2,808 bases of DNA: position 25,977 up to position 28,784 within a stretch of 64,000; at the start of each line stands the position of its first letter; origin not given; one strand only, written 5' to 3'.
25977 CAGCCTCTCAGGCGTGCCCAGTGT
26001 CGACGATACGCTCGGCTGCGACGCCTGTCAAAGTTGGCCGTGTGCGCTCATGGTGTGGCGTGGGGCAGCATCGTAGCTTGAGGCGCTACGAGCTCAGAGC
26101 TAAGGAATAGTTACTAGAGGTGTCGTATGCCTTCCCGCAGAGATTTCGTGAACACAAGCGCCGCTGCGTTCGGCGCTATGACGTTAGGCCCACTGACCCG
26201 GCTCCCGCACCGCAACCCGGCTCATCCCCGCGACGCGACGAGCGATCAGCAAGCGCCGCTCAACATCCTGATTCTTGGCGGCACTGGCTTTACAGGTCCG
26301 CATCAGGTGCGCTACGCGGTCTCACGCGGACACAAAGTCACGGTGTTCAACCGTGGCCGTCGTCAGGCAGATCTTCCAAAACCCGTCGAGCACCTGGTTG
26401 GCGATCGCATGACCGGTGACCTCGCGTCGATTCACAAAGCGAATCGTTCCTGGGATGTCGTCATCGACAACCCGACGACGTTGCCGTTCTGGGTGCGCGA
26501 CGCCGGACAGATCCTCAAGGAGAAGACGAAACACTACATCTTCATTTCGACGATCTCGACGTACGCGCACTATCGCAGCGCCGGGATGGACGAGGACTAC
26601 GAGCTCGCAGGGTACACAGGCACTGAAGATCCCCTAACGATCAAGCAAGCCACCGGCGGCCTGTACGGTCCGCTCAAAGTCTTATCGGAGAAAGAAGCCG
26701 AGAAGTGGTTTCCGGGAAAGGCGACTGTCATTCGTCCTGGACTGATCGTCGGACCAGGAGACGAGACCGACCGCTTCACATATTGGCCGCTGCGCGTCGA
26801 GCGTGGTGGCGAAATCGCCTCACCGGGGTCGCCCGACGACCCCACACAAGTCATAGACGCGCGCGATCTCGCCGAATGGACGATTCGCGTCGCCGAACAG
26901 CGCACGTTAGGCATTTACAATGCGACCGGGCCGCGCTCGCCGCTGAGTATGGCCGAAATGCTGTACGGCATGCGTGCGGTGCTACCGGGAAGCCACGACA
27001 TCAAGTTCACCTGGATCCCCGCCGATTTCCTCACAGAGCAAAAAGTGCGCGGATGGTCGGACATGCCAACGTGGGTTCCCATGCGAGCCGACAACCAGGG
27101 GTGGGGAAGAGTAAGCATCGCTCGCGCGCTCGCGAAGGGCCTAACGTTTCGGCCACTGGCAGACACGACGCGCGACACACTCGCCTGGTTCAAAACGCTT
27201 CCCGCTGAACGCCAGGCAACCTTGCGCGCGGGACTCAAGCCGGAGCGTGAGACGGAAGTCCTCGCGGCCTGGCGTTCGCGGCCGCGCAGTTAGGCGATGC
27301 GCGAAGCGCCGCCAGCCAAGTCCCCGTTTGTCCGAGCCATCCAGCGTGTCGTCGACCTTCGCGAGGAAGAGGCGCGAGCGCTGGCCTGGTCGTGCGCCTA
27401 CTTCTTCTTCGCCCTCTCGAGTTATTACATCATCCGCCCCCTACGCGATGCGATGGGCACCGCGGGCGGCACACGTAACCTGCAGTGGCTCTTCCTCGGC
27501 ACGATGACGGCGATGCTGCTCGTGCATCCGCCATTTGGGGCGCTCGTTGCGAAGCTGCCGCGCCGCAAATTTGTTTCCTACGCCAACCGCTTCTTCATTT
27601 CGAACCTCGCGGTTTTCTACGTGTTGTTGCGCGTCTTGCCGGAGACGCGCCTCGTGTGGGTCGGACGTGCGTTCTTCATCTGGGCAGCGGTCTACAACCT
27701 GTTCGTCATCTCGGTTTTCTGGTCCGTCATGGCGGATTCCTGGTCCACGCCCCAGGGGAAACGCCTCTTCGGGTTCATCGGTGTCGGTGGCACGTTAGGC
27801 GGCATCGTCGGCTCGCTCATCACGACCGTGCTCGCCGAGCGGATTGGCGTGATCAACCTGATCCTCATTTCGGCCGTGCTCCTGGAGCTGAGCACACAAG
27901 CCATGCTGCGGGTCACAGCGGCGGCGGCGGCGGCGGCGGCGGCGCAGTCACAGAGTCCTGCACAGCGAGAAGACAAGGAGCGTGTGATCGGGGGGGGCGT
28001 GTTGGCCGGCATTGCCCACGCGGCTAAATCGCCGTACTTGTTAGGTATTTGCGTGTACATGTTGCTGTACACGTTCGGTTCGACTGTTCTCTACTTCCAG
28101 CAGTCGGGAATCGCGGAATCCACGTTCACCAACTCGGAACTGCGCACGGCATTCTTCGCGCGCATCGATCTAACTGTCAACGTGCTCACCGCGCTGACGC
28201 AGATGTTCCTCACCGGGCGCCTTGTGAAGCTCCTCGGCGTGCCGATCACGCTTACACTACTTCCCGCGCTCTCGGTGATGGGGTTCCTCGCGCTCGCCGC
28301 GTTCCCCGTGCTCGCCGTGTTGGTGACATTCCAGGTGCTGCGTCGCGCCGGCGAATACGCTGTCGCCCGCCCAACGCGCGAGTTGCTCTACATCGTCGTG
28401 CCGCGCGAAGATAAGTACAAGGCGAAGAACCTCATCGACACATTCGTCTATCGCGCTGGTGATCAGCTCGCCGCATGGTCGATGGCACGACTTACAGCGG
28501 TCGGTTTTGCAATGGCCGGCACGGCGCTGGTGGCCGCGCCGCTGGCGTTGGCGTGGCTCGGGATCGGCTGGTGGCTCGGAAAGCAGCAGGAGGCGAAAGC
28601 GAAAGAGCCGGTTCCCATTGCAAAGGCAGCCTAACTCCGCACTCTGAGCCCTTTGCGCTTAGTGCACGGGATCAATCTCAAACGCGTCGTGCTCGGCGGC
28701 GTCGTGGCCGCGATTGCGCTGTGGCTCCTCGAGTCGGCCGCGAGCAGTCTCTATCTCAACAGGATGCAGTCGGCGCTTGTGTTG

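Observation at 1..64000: Hyper-abundant non-palindromic word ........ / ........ saturating genes and spacers (DUS/USS-like or HIP-like)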

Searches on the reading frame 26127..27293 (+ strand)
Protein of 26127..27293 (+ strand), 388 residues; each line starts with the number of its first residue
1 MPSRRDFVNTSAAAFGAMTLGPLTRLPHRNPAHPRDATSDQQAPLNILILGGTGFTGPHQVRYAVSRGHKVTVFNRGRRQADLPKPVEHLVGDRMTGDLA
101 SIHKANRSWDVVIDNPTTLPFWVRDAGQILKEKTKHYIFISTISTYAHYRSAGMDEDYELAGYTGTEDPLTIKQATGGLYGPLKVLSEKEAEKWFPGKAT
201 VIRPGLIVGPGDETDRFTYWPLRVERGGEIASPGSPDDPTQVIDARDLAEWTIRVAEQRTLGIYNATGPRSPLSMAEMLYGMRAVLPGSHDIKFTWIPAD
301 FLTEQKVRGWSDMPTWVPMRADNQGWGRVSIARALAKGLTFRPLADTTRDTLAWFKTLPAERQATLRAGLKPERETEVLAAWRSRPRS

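Call 22: search_protein_families(library=pfam, proteins=[window:26127-27293:+])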
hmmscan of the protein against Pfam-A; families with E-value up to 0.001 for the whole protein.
window:26127-27293:+ (388 aa): 2 families
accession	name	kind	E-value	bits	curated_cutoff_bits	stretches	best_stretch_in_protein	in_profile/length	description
PF01370.27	Epimerase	-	6.7e-10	39.2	20.9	1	47-265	1-238/240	NAD dependent epimerase/dehydratase family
PF13460.12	NAD_binding_10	-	0.00089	19.6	27.2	0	51-114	1-66/184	NAD(P)H-binding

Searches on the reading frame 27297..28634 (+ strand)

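Call 40: search_protein_families(library=pfam, proteins=[window:27297-28634:+], max_evalue=0.01)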
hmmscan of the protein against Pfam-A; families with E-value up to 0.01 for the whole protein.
window:27297-28634:+ (445 aa): 1 family
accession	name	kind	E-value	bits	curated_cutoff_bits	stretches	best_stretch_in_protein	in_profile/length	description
PF07690.21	MFS_1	-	9.2e-05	21.9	33.4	1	35-340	5-294/347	Major Facilitator Superfamily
